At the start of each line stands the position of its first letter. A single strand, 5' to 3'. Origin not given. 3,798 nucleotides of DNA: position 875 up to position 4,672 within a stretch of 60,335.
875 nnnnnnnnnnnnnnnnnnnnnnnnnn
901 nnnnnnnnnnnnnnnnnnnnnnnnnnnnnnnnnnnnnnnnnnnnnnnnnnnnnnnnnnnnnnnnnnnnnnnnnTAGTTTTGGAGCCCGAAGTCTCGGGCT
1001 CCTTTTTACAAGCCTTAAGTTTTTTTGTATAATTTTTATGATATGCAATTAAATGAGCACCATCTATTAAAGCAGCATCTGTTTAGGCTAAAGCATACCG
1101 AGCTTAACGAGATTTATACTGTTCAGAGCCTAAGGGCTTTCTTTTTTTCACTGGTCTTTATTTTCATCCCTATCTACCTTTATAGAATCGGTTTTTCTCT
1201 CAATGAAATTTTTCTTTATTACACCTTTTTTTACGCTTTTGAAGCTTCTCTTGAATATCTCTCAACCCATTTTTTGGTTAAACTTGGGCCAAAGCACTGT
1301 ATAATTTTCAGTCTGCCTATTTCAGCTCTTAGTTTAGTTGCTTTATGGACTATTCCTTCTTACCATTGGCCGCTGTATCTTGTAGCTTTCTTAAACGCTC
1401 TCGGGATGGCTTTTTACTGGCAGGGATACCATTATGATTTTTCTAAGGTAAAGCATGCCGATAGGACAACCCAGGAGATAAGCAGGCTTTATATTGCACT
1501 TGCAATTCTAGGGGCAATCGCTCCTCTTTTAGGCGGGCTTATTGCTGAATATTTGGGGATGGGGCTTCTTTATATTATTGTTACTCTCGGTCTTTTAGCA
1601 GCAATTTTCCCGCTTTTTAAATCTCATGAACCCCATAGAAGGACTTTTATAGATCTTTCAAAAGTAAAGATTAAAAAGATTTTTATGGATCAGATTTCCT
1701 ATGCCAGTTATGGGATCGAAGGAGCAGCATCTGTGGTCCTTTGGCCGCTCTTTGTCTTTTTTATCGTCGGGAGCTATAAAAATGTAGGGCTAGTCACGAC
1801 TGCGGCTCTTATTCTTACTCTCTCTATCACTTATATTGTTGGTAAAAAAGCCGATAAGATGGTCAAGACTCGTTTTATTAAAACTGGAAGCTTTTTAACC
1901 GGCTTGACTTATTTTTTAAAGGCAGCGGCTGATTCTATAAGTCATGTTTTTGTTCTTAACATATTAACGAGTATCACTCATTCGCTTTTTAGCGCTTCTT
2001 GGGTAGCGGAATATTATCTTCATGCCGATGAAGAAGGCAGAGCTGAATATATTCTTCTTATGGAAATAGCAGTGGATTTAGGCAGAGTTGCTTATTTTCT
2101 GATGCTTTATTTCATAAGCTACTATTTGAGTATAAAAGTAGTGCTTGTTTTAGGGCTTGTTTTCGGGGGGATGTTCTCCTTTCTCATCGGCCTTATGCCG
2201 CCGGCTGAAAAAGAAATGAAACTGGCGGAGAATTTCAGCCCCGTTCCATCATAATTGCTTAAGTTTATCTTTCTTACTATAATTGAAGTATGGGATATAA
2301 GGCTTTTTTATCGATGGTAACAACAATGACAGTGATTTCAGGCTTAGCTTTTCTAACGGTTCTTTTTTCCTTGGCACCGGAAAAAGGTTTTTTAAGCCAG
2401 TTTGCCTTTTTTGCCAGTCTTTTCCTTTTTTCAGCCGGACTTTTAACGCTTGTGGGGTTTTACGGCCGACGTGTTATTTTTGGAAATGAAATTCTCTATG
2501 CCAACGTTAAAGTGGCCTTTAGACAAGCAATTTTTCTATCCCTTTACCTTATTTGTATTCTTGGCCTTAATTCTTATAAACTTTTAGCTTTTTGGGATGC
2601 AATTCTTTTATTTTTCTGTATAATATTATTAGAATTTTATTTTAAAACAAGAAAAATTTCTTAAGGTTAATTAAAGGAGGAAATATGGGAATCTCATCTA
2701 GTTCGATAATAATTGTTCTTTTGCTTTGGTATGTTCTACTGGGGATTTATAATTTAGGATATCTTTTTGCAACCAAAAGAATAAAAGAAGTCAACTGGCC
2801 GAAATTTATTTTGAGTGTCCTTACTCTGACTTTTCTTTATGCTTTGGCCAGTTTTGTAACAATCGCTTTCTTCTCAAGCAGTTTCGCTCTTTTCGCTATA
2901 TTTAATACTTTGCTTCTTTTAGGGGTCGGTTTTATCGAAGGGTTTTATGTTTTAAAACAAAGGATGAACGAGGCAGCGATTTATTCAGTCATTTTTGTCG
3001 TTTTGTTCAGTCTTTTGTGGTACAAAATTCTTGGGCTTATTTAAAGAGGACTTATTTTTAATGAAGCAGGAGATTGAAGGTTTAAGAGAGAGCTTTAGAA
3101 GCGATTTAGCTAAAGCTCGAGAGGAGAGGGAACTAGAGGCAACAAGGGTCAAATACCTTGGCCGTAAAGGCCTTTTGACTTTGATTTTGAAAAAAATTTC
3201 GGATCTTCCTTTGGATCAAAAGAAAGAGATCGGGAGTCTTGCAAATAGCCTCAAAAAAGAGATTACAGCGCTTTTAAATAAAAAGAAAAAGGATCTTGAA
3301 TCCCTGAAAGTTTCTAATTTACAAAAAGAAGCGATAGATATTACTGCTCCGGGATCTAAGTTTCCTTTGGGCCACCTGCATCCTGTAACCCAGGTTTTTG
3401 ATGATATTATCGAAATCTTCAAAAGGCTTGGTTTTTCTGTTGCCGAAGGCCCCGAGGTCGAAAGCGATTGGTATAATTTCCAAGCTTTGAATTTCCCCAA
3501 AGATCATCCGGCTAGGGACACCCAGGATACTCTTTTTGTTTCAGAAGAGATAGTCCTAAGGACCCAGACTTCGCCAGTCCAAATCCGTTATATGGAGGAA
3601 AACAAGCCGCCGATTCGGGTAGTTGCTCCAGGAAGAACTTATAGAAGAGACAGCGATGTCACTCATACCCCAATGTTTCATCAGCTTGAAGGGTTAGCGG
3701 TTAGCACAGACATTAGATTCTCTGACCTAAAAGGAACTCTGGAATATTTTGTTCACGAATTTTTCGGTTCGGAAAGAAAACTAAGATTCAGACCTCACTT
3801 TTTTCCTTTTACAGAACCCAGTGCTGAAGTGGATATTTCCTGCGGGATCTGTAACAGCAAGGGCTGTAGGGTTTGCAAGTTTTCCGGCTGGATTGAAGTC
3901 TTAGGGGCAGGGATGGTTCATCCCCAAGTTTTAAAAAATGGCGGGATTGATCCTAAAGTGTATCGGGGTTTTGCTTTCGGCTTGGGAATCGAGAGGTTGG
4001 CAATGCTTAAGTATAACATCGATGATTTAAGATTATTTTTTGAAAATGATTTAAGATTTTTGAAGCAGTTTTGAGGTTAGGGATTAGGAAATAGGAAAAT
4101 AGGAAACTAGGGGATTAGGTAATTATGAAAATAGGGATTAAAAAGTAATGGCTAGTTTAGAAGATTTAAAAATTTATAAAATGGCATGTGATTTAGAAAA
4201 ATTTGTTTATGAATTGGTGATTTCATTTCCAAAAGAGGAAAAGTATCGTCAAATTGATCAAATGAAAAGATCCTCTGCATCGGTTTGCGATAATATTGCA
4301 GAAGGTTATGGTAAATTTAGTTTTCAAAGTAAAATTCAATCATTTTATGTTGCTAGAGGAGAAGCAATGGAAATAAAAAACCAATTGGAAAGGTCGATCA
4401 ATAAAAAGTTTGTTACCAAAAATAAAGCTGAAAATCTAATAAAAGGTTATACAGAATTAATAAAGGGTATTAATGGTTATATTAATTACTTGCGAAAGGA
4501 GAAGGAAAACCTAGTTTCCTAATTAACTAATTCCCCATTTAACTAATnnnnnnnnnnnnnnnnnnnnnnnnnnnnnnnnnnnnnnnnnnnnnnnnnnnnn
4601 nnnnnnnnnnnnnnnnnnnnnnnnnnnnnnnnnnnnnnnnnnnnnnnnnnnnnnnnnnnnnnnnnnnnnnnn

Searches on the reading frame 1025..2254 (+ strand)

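Call 29: search_protein_families(library=pfam, proteins=[window:1025-2254:+], max_evalue=0.0001)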
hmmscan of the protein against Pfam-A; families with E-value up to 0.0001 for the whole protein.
window:1025-2254:+ (409 aa): 1 family
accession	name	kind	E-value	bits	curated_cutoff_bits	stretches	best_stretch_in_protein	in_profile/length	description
PF07690.21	MFS_1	-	1.1e-21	77.6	33.4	2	33-354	4-343/347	Major Facilitator Superfamily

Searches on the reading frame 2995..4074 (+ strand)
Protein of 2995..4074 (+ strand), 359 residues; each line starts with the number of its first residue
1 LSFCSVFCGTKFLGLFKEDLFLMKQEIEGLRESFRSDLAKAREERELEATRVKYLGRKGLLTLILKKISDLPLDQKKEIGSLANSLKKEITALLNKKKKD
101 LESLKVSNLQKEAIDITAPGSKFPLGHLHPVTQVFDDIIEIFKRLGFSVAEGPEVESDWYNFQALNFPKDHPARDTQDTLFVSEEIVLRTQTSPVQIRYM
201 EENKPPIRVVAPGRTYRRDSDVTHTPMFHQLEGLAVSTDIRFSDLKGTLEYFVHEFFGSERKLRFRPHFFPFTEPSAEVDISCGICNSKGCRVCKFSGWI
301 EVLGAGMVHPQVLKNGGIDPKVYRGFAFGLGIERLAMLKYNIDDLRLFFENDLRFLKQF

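Call 29: search_protein_families(library=pfam, proteins=[window:2995-4074:+], max_evalue=0.0001)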
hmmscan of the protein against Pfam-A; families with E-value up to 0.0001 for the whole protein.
window:2995-4074:+ (359 aa): 2 families
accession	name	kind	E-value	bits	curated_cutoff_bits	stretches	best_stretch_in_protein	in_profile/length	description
PF01409.25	tRNA-synt_2d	-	1.8e-102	342.5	19.8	1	114-359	2-246/246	tRNA synthetases class II core domain (F)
PF02912.23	Phe_tRNA-synt_N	-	9.6e-18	64.4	22.3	1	44-103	3-62/69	Aminoacyl tRNA synthetase class II, N-terminal domain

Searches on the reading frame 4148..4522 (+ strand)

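Call 29: search_protein_families(library=pfam, proteins=[window:4148-4522:+], max_evalue=0.0001)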
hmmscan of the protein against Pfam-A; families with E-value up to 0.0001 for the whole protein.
window:4148-4522:+ (124 aa): 1 family
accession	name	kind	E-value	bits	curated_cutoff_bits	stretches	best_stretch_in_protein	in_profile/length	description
PF05635.17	23S_rRNA_IVP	-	2e-28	99.2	33.8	1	5-110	1-106/106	23S rRNA-intervening sequence protein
